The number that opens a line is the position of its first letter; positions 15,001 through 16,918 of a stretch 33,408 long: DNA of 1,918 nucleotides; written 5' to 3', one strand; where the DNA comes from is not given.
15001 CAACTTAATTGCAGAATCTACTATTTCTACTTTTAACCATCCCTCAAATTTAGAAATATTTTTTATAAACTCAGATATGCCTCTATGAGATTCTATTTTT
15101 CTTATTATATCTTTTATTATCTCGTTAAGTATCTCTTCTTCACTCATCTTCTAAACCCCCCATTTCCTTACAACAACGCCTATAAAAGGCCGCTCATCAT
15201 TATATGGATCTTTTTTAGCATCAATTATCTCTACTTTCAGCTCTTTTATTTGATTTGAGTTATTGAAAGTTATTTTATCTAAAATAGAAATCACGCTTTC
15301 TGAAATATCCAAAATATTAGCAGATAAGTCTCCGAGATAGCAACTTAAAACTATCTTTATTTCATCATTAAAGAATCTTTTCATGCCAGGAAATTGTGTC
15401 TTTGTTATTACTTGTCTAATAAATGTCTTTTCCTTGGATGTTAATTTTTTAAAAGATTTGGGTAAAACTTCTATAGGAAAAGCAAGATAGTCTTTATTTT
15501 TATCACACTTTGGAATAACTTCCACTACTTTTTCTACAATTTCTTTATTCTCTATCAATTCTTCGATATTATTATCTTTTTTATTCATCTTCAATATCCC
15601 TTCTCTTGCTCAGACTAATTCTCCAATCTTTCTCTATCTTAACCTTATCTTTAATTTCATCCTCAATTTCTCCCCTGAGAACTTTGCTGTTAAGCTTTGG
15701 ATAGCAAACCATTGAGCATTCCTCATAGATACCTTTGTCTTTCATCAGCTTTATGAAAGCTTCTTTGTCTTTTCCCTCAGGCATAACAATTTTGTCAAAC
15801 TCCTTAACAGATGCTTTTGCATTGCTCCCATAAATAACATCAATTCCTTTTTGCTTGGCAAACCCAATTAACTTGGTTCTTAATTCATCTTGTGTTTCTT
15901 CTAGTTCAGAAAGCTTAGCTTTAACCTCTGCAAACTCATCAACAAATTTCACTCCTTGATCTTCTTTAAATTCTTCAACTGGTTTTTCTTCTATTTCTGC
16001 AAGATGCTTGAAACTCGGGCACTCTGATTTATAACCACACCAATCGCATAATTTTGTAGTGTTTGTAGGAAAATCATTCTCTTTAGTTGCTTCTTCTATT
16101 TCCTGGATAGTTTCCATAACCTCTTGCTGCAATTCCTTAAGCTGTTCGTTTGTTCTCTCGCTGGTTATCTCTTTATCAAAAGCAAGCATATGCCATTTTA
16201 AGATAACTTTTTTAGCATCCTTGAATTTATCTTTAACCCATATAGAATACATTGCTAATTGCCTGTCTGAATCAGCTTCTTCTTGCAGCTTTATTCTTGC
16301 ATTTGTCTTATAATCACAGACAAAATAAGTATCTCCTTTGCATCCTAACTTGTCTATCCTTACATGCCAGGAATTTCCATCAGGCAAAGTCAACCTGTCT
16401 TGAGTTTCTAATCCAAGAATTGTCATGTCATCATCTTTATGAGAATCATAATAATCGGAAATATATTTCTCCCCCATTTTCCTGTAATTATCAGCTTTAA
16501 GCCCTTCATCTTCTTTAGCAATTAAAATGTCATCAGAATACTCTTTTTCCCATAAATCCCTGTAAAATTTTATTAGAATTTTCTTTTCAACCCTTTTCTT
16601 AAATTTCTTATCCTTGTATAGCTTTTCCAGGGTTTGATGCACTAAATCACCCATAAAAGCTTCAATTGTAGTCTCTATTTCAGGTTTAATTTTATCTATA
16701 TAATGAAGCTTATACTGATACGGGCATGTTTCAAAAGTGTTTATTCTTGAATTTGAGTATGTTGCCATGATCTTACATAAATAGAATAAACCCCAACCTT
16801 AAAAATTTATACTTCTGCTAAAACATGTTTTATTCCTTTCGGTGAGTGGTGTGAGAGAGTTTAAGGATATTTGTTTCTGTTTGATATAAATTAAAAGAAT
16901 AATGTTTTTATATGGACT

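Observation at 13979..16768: Four-gene translationally coupled operon: Cas4-like Fe-S nuclease, unknown protein, second PD-(D/E)XK protein, family X protein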

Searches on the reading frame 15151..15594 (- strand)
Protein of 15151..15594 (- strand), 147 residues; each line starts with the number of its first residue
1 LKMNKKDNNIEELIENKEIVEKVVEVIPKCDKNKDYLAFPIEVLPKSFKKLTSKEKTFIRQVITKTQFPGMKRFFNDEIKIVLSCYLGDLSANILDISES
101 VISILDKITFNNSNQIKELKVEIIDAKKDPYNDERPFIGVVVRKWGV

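Call 3: search_protein_families(library=pfam, proteins=[window:15151-15594:-], max_evalue=0.1)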
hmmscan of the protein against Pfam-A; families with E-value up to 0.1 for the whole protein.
window:15151-15594:- (147 aa): 0 families

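Call 4: search_protein_families(library=padloc, proteins=[window:15151-15594:-], max_evalue=0.1)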
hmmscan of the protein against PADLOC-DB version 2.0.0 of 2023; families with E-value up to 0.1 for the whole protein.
window:15151-15594:- (147 aa): 0 families

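Call 5: search_protein_families(library=phrogs, proteins=[window:15151-15594:-], max_evalue=0.1)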
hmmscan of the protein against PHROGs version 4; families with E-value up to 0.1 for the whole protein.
window:15151-15594:- (147 aa): 2 families
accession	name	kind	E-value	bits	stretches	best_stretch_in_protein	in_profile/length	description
phrog_37313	-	unknown function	0.0031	18.7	1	87-144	8-62/100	-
phrog_20058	-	unknown function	0.086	14.6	0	51-125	4-76/98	-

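Call 6: search_protein_families(library=ncbifam, proteins=[window:15151-15594:-], max_evalue=0.1)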
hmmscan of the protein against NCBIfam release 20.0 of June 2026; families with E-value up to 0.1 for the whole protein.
window:15151-15594:- (147 aa): 0 families
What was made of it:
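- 15151..15588 (-): g2: lineage-restricted ORFan (145 aa from ATG 15588), translationally coupled to g1. No family in four libraries (calls 3-6).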

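Call 26: find_homologous_proteins(query=window:15151-15588:-, max_evalue=0.001)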
Query window:15151-15588:- (145 aa): 11 proteins with E <= 0.001 among 39 candidates.
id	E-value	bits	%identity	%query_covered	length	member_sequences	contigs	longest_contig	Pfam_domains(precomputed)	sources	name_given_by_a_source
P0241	2.2e-86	305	100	100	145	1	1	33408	-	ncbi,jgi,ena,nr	ncbi:MAG: hypothetical protein KKA64_03795 [Nanoarchaeota archaeon]|nr:hypothetical protein [Nanoarc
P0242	2.8e-68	246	85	99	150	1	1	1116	-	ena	-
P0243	2.2e-64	233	81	94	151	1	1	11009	-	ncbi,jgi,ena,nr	ncbi:MAG: hypothetical protein KKE50_04325 [Nanoarchaeota archaeon]|nr:hypothetical protein [Nanoarc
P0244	2.2e-62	227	80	99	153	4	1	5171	-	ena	-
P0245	4.0e-62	226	78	99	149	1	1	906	-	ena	-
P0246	4.9e-62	226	76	99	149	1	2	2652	-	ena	-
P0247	8.5e-62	225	75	99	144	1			-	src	-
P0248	5.4e-61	222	75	99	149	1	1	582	-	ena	-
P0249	9.4e-46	173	81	71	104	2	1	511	-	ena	-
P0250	2.1e-30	123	83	52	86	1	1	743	-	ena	-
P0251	2.0e-19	88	65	50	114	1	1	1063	-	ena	-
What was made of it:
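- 15151..15588 (-): Only 11 homologs, all at least 65% identical and all from Nanoarchaeota-type contigs (call 26).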

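Call 27: find_encoding_contigs(protein=P0243, flank=8000, max_places=2)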
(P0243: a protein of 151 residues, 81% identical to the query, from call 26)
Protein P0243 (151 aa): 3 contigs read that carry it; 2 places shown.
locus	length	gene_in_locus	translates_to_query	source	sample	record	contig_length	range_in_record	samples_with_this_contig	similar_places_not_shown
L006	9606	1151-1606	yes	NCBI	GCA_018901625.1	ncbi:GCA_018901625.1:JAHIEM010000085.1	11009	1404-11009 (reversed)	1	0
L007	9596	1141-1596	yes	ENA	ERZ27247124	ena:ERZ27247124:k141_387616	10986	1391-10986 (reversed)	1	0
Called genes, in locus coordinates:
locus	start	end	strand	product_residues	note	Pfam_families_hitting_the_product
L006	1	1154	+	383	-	PF12705:PDDEXK_1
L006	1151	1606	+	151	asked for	-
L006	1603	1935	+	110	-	-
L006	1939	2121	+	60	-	PF25787:HTH_SB, PF13384:HTH_23 (weak)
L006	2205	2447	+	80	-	PF01555:N6_N4_Mtase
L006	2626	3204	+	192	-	-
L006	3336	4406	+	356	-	-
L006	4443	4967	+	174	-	PF10754:DUF2569 (weak)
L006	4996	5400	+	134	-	-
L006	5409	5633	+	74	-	-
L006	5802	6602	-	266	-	-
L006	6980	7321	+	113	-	PF10049:DUF2283 (weak)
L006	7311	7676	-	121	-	-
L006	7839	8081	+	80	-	-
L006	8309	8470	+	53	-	-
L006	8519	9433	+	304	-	PF01400:Astacin (weak), PF00413:Peptidase_M10 (weak)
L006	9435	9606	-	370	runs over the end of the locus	PF27854:Heavy_Cys_CGP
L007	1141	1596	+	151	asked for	-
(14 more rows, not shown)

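Call 28: find_encoding_contigs(protein=P0244, flank=6000, max_places=2)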
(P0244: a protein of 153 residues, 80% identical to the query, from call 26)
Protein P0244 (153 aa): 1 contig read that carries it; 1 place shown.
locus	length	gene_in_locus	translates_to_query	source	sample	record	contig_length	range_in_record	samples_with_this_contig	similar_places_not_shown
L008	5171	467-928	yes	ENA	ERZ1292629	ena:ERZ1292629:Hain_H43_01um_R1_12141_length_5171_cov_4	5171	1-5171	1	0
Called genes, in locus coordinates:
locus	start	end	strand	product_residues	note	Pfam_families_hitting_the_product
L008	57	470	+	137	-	PF13175:AAA_15 (weak), PF13476:AAA_23 (weak)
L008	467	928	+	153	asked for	-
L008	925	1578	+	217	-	-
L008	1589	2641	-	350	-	PF00145:DNA_methylase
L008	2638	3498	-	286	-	PF09521:RE_NgoPII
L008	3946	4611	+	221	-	-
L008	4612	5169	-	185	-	?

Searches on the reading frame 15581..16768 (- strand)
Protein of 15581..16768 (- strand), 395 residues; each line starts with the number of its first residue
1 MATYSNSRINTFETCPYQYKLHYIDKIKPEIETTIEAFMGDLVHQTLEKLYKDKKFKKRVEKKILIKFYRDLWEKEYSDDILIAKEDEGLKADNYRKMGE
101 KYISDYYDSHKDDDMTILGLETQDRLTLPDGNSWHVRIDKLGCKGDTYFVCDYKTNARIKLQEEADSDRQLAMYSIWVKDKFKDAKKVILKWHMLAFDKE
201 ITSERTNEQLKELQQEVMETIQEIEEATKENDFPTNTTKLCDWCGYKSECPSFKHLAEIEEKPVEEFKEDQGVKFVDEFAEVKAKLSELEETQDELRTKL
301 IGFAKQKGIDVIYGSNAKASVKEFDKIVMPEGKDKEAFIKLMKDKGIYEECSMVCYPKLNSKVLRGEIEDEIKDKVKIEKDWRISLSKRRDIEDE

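Call 3: search_protein_families(library=pfam, proteins=[window:15581-16768:-], max_evalue=0.1)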
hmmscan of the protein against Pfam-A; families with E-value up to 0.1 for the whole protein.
window:15581-16768:- (395 aa): 2 families
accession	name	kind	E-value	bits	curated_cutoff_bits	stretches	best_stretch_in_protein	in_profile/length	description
PF12705.13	PDDEXK_1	-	3.4e-28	99.7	22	1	4-251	2-247/247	PD-(D/E)XK nuclease superfamily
PF08696.17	Dna2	-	0.026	14.7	22.4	0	26-88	76-133/204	DNA replication factor Dna2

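Call 4: search_protein_families(library=padloc, proteins=[window:15581-16768:-], max_evalue=0.1)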
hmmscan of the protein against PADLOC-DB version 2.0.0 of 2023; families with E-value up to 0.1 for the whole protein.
window:15581-16768:- (395 aa): 9 families
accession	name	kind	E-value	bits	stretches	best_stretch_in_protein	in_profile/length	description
PDLC00943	Cas4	-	4e-12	44.5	2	137-251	71-179/180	CRISPR-associated protein Cas4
PDLC01250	Cas4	-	1.3e-09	36.6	1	133-251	61-168/168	"CAS-I,CAS-II,CAS-III,CAS-IV,CAS-V,CAS-VI; acquisition_associated"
PDLC01447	Cas4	-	8.7e-08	30.8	1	4-251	5-158/161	"CAS-I,CAS-II,CAS-III,CAS-IV,CAS-V,CAS-VI; acquisition_associated"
PDLC00060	DruK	-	8.5e-06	23.3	1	147-255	156-264/347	PD-(D/E)XK nuclease superfamily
PDLC01773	Cas4c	-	1.3e-05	22.7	1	211-252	154-195/229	-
PDLC02034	Cas4d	-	0.00018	19.2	0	7-67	9-66/192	-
PDLC00059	DruK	-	0.00054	17.2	1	139-251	131-235/326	PD-(D/E)XK nuclease superfamily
PDLC02085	Cas4a2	-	0.0025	16.2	1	168-251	86-162/166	-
PDLC00058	DruK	-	0.019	11.7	0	7-57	15-65/388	PD-(D/E)XK nuclease superfamily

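Call 5: search_protein_families(library=phrogs, proteins=[window:15581-16768:-], max_evalue=0.1)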
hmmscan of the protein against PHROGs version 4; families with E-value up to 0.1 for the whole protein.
window:15581-16768:- (395 aa): 6 families
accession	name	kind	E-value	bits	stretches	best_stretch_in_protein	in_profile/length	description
phrog_69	-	DNA, RNA and nucleotide metabolism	1.6e-28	101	1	1-296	87-375/501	exonuclease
phrog_1218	-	DNA, RNA and nucleotide metabolism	1.7e-24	87.7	2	3-183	9-190/364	exonuclease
phrog_8097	-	DNA, RNA and nucleotide metabolism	5.3e-08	33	1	3-50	2-51/598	exonuclease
phrog_1870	-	DNA, RNA and nucleotide metabolism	0.00028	21.2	1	118-254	152-289/313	exonuclease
phrog_362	-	transcription regulation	0.016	16.5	1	209-268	3-59/106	transcriptional repressor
phrog_5191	-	unknown function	0.091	13.8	0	321-384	19-78/86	-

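Call 6: search_protein_families(library=ncbifam, proteins=[window:15581-16768:-], max_evalue=0.1)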
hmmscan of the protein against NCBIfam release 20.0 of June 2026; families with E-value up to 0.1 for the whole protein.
window:15581-16768:- (395 aa): 1 family
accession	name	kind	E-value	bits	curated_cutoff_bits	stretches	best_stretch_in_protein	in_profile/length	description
TIGR00372.1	cas4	equivalog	1.5e-11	44.5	65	2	137-251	71-179/180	CRISPR-associated protein Cas4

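Call 11: find_encoding_contigs(protein=window:15581-16768:-, flank=10000, max_places=6)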
Protein window:15581-16768:- (395 aa): no gene with exactly this product is on record in the collection.
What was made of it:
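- Tried and rejected: An exact look-up of g1 in the contig index found nothing (call 11).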

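Call 50: find_related_loci(query=window:15581-16768:-, collection=viral_contigs, flank=8000)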
Query window:15581-16768:- (395 aa) in viral_contigs; peptide patterns used: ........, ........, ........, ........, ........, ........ (x = any residue, [..] = any of these).
23 stretches matched a pattern, but none encodes a relative of the query by tblastn (E <= 1e-3).

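Call 61: search_solved_structures(query=window:15581-16768:-, max_evalue=1, show_alignments=2)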
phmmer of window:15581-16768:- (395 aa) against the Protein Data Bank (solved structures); distinct sequences matched with E-value up to 1: 2.
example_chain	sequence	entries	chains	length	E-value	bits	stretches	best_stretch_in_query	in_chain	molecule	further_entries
4ls3_A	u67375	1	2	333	0.16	14.4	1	258-333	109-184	Nickel (III) ABC transporter, periplasmic iron-bindin gprotein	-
4ino_A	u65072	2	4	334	0.17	14.4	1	258-333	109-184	Nickel (II) ABC transporter, periplasmic nickel-binding protein | Iron (III) ABC transporter, periplasmic iron-binding protein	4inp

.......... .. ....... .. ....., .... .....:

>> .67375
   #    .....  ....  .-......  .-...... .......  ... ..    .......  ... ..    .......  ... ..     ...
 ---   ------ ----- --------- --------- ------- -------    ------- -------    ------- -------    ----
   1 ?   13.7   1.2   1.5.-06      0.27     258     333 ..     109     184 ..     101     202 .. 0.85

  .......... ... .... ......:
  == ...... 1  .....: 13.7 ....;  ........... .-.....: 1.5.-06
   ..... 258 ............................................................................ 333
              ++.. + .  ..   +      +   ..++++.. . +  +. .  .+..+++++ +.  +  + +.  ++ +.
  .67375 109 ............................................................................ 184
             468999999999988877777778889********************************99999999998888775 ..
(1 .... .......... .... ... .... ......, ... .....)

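Call 70: search_protein_representatives(protein=window:15581-16768:-)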
Query: 395 residues. Proteins with E-value up to 0.001 (for the whole library): 3619; up to 1e-10: 1306; up to 1e-30: 316. The best 150 are listed.
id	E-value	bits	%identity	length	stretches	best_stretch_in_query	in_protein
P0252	4.6e-105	368.5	57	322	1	66-393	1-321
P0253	4.6e-102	358.6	48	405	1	1-393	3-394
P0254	6.2e-102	358.2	47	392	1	1-390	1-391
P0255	6.9e-100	351.4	42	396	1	1-393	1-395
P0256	2.0e-99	349.9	45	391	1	1-358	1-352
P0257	1.1e-91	324.4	44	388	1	3-388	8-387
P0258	1.9e-91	323.6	60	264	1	1-260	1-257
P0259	9.8e-90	318.0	45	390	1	1-391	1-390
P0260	3.4e-89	316.2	48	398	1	1-359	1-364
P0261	1.9e-86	307.2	41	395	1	1-393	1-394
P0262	7.7e-85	301.9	44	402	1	1-391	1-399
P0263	5.5e-84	299.1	43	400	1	1-390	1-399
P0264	1.1e-80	288.1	38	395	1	1-393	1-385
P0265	5.7e-80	285.9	55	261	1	1-254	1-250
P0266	3.9e-78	279.8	41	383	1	1-353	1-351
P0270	1.3e-74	268.2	37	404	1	1-393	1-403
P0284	2.9e-68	247.3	39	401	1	1-393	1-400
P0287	2.6e-66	240.9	36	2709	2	4-385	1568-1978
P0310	2.9e-62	227.6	36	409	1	2-391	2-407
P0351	4.8e-57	210.4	35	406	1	1-395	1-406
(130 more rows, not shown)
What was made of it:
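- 15581..16768 (-): g1: solo-Cas4-like / RecB-family PD-(D/E)XK nuclease with a four-Cys Fe-S module plus a conserved ~140-aa C-terminal region. It is the resident 'anchor' gene. 316 representative clusters at E<=1e-30, mostly full length (call 70).
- Checked: Most of the best 150 of 3619 representatives are 380-415 aa and match g1 nearly end to end (call 70).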

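Call 77: list_cluster_members(proteins=[P0253, P0254, P0255, P0259, P0261, P0270, P0284, P0310, P0351, P0287])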
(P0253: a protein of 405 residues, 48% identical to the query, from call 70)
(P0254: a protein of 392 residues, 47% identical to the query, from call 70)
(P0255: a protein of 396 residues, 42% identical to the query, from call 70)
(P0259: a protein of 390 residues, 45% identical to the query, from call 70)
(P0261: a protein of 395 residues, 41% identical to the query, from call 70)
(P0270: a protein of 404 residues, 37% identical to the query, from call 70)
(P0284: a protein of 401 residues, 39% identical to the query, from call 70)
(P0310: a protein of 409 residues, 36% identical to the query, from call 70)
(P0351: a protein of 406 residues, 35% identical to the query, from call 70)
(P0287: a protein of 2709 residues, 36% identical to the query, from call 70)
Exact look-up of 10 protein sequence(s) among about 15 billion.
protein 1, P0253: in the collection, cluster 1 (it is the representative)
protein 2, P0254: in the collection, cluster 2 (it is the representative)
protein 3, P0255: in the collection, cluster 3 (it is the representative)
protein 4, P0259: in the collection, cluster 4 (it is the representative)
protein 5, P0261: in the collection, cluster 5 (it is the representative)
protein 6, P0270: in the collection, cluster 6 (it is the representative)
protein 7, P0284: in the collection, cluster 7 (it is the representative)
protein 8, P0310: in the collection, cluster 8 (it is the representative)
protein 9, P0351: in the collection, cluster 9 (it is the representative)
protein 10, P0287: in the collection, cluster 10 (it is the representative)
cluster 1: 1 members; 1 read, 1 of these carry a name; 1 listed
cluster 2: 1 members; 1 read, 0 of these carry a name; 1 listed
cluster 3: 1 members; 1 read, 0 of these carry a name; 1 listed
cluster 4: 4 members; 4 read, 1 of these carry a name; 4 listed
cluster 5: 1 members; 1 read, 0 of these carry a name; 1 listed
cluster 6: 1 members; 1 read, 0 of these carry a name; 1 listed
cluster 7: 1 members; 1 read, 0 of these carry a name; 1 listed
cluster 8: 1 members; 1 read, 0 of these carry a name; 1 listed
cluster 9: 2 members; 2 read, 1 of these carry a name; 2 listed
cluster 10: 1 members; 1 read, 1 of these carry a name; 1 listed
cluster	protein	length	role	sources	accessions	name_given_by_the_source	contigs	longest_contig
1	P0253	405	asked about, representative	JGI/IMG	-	putative RecB family exonuclease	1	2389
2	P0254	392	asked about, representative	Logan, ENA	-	-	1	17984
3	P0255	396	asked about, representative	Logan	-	-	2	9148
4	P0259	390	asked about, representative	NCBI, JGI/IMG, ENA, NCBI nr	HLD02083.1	MAG TPA: PD-(D/E)XK nuclease family protein [Candidatus Nanoarchaeia archaeon] | PD-(D/E)XK nuclease family protein [Candidatus Nanoarchaeia archaeon]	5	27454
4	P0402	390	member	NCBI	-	-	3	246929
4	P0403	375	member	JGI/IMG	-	-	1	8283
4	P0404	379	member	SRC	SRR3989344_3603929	-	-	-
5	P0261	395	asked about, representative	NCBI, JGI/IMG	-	-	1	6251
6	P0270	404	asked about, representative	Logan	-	-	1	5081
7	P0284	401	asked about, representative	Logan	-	-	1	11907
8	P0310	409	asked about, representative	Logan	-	-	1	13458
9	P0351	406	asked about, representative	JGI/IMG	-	putative RecB family exonuclease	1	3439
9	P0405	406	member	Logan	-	-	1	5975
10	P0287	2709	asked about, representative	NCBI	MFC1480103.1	PD-(D/E)XK nuclease family protein [Candidatus Omnitrophota bacterium]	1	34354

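Call 98: find_encoding_contigs(protein=P0402, flank=10000, max_places=2)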
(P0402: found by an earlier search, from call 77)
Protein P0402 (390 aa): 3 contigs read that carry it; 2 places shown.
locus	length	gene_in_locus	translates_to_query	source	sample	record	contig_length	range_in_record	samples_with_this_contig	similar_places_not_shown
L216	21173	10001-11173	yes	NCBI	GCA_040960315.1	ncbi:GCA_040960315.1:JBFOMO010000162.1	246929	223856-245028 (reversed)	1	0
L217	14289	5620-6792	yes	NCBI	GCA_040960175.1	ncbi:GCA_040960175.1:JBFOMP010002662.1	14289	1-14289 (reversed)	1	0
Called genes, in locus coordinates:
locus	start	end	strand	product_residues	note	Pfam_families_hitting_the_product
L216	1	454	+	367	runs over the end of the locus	-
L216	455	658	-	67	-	-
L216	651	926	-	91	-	-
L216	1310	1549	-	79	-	-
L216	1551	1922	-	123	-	-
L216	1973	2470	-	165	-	-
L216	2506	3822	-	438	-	PF01751:Toprim (weak), PF13155:Toprim_2 (weak), PF13662:Toprim_4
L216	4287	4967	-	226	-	-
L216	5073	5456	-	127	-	-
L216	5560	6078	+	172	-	PF09835:DUF2062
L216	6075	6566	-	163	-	-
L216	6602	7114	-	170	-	-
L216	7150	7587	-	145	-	PF00571:CBS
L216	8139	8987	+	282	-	PF26553:PDDEXK_19, PF13560:HTH_31 (weak), PF01381:HTH_3, PF12844:HTH_19 (weak)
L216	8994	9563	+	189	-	PF06821:Ser_hydrolase, PF10230:LIDHydrolase (faint)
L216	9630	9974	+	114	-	-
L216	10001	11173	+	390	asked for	PF12705:PDDEXK_1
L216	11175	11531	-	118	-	PF02452:PemK_toxin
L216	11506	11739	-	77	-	PF04014:MazE_antitoxin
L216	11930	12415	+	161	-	PF01058:Oxidored_q6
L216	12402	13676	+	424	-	PF00374:NiFeSe_Hases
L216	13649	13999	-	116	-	-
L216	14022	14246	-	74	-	PF13459:Fer4_15, PF13370:Fer4_13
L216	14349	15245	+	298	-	PF00892:EamA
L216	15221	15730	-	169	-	-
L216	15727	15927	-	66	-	PF01455:HupF_HypC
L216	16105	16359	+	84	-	-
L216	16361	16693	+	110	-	-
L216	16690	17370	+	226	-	PF00702:Hydrolase, PF13419:HAD_2, PF13242:Hydrolase_like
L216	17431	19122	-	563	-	-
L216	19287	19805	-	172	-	PF05168:HEPN (weak)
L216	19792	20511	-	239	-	PF01909:NTP_transf_2, PF18765:Polbeta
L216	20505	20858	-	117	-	-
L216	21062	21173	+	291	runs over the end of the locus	PF01555:N6_N4_Mtase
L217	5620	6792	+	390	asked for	PF12705:PDDEXK_1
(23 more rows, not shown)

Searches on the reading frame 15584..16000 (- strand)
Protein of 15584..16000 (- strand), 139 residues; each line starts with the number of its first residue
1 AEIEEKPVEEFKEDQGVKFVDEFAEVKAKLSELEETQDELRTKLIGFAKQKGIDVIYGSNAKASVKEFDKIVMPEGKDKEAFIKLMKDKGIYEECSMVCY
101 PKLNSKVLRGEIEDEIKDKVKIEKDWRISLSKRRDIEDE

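Call 62: search_solved_structures(query=window:15584-16000:-, max_evalue=10, show_alignments=1)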
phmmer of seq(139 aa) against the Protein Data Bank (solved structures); distinct sequences matched with E-value up to 10: 4.
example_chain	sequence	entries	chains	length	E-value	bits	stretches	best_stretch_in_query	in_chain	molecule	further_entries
4ls3_A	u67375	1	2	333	0.044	17.1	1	3-77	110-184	Nickel (III) ABC transporter, periplasmic iron-bindin gprotein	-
4ino_A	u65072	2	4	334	0.044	17.1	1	3-77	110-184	Nickel (II) ABC transporter, periplasmic nickel-binding protein | Iron (III) ABC transporter, periplasmic iron-binding protein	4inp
1jk0_B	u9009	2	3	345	0.097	16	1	20-127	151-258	ribonucleoside-diphosphate reductase small chain 2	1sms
4m7o_A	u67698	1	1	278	1.4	12.3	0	66-100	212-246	Iron-binding protein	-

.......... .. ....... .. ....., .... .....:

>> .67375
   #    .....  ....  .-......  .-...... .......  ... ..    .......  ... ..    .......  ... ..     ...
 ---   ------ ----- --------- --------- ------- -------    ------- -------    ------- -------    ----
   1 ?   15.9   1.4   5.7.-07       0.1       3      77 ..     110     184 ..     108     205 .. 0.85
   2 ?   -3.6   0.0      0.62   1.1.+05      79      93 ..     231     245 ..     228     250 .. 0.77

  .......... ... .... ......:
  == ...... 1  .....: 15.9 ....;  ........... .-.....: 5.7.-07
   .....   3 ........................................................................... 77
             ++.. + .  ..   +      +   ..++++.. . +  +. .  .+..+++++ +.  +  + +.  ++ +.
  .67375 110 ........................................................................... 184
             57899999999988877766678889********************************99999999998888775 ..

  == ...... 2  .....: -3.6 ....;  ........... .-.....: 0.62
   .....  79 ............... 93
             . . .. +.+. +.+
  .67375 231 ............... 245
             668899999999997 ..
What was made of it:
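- Tried and rejected: PDB sequence searches for g1 and for its tail alone (calls 61, 62) returned nothing meaningful.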
